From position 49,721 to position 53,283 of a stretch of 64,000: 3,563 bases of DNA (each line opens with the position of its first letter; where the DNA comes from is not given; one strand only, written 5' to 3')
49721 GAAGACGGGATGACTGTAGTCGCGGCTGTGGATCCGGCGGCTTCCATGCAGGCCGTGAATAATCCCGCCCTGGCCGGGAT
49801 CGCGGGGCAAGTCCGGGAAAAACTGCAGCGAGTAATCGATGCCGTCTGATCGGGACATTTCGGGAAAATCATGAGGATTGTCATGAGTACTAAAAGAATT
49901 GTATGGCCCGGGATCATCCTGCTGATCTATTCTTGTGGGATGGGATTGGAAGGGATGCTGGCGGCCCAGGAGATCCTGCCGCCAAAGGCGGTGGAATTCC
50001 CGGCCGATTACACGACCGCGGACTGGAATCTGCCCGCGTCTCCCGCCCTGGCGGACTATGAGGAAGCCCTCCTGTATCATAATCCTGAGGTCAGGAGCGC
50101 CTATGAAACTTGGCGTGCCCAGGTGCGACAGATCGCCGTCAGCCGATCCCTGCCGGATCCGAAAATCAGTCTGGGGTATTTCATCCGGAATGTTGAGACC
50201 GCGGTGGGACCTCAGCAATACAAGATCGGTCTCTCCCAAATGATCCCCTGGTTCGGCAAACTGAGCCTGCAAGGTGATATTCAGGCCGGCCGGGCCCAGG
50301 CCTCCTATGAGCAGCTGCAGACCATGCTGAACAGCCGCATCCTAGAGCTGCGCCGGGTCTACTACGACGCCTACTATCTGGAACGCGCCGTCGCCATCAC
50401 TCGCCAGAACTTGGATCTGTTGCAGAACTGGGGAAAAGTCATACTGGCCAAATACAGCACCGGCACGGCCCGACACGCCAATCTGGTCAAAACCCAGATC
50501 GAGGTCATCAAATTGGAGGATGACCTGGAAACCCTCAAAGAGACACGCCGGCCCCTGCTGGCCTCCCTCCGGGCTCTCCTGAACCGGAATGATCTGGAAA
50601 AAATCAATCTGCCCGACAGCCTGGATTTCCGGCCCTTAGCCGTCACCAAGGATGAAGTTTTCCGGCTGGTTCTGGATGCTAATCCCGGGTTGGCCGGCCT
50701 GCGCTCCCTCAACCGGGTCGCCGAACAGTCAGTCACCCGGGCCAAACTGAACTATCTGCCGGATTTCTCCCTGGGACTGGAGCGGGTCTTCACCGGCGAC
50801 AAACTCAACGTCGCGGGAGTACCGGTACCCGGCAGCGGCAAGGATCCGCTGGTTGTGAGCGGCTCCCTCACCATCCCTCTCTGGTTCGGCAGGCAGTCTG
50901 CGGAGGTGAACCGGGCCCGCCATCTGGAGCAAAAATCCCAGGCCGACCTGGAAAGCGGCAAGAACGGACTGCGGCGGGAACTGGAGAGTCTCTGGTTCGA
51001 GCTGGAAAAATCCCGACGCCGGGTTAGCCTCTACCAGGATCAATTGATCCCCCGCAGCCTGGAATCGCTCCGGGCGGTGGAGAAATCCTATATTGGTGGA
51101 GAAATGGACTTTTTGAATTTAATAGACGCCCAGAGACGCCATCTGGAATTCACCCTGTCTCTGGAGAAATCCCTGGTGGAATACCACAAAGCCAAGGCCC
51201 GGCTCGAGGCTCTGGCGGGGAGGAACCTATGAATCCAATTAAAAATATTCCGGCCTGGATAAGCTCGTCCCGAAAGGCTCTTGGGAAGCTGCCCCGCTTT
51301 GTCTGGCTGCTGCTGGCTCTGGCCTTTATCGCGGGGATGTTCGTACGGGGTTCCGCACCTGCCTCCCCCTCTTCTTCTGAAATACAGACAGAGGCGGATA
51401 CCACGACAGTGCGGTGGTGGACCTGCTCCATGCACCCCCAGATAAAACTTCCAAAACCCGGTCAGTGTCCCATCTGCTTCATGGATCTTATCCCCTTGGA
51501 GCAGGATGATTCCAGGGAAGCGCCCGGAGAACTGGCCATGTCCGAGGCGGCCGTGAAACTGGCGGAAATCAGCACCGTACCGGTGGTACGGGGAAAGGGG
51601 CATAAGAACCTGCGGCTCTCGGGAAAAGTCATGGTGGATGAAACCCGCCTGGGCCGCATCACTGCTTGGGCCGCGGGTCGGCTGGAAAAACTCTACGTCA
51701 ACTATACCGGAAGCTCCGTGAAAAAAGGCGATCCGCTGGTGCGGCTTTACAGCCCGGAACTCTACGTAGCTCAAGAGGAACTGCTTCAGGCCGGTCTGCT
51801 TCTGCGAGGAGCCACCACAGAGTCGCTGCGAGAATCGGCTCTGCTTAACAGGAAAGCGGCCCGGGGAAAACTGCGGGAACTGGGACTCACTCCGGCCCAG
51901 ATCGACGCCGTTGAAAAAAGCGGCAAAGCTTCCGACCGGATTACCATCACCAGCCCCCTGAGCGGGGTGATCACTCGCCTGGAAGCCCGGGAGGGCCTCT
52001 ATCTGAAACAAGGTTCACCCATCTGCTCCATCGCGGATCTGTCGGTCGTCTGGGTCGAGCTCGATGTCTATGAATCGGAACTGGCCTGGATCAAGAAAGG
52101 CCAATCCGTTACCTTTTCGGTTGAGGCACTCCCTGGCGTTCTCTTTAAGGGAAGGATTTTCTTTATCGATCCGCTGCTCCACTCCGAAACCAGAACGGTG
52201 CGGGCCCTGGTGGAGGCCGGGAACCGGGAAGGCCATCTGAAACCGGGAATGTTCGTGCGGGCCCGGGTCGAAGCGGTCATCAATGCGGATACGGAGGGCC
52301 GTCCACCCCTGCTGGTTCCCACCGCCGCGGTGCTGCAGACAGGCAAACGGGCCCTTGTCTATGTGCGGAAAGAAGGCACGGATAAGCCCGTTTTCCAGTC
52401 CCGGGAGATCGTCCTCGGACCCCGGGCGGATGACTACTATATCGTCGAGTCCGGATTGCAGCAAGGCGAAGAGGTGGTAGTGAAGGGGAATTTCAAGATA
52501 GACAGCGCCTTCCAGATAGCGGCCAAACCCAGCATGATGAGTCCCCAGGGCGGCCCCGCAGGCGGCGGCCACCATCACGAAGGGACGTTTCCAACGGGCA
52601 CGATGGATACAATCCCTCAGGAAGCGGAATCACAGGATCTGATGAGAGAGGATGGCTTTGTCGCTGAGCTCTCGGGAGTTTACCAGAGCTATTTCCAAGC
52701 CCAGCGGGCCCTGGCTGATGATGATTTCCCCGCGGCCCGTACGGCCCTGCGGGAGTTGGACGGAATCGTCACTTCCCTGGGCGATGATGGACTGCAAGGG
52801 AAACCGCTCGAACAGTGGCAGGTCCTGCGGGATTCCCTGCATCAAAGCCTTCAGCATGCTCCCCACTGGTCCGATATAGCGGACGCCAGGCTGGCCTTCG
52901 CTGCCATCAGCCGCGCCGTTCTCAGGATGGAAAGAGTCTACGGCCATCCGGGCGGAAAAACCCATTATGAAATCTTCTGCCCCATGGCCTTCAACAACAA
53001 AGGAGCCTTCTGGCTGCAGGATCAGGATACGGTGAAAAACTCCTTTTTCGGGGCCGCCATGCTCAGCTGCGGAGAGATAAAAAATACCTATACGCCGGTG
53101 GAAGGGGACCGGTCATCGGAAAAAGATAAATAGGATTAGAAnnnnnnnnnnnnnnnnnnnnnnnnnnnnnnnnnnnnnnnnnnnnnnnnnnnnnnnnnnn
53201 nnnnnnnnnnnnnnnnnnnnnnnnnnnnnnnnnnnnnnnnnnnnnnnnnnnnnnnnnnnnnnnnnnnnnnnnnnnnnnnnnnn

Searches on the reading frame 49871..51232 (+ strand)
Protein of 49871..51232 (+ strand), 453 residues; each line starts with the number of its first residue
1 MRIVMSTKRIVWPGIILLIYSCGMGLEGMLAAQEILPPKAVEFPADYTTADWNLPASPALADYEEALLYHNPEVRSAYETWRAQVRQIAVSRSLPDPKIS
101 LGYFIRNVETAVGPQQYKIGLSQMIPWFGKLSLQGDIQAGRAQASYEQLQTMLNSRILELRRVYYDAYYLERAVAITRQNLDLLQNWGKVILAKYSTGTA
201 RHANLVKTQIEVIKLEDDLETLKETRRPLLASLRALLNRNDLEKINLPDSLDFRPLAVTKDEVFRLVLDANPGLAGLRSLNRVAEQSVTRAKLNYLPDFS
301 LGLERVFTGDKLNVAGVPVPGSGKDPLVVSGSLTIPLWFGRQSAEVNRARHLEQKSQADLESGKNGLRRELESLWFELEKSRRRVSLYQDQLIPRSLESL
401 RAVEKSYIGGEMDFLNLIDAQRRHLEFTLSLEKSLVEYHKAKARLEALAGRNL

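Call 74: search_protein_families(library=ncbifam, proteins=[window:49871-51232:+], max_evalue=0.00001)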
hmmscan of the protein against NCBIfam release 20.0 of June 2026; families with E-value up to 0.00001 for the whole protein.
window:49871-51232:+ (453 aa): 3 families
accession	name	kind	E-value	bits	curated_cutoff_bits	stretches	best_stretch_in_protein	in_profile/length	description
TIGR01844.1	type_I_sec_TolC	subfamily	2.9e-27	95.7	225.15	1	68-450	13-398/414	TolC family outer membrane protein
TIGR01845.1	outer_NodT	subfamily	6.1e-08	31.9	210.05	1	117-427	128-435/460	efflux transporter outer membrane subunit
NF047721.1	ToxDrgExpTdeA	equivalog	5.4e-07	28.9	550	1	142-315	147-321/455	toxin/drug exporter TdeA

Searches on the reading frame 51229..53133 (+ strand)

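Call 74: search_protein_families(library=ncbifam, proteins=[window:51229-53133:+], max_evalue=0.00001)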
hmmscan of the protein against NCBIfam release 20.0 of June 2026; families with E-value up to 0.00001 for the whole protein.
window:51229-53133:+ (634 aa): 14 families
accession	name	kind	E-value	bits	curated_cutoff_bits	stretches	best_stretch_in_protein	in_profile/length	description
TIGR01730.1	RND_mfp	subfamily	8.5e-44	149.8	94.9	1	143-425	28-314/322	efflux RND transporter periplasmic adaptor subunit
NF007303.0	PRK09783.1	subfamily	1e-43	149.3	390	1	51-432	37-400/414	copper/silver efflux system membrane fusion protein CusB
TIGR00999.1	8a0102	subfamily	1.5e-35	122.7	319.3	1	162-424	2-270/271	CzcB/NccB family metal efflux transporter periplasmic adaptor subunit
NF045680.1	DiMtlExpIhpB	equivalog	1.3e-22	80.2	450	1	240-425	140-315/326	divalent metal ion exporter adaptor subunit IhpB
NF008606.0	PRK11578.1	equivalog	3.7e-11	42.8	342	1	237-419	183-363/371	macrolide transporter subunit MacA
TIGR00998.1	8a0101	subfamily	1.3e-10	40.8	390.8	1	226-315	193-283/334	EmrA/EmrK family multidrug efflux transporter periplasmic adaptor subunit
TIGR02971.1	heterocyst_DevB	subfamily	4.7e-10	39.4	129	1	205-310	168-275/327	ABC exporter membrane fusion protein, DevB family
NF000272.2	OqxA_adapt_sub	exception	4.8e-10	39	835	1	236-435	174-382/391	multidrug efflux RND transporter periplasmic adaptor subunit OqxA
NF045904.1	RND-peri-MexE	equivalog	5.1e-10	38.8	714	1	296-437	240-373/390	multidrug efflux RND transporter periplasmic adaptor subunit MexE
NF011604.1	PRK15030.1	equivalog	6.2e-09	35.3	765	1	323-432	275-375/397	multidrug efflux RND transporter periplasmic adaptor subunit AcrA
NF007132.1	PRK09578.1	equivalog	6.8e-09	34.9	512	1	306-431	257-374/396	MexX/AxyX family multidrug efflux RND transporter periplasmic adaptor subunit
NF033138.2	RND-peri-MexC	equivalog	1.3e-07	31.1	625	1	240-434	174-373/375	MexC family multidrug efflux RND transporter periplasmic adaptor subunit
NF038010.1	ABC_adapt_DarC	equivalog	2.5e-06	26.5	450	1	235-421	228-405/417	darobactin export ABC transporter periplasmic adaptor subunit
NF007362.0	PRK09859.1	equivalog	3e-06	26.6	738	1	308-430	254-369/385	multidrug transporter subunit MdtE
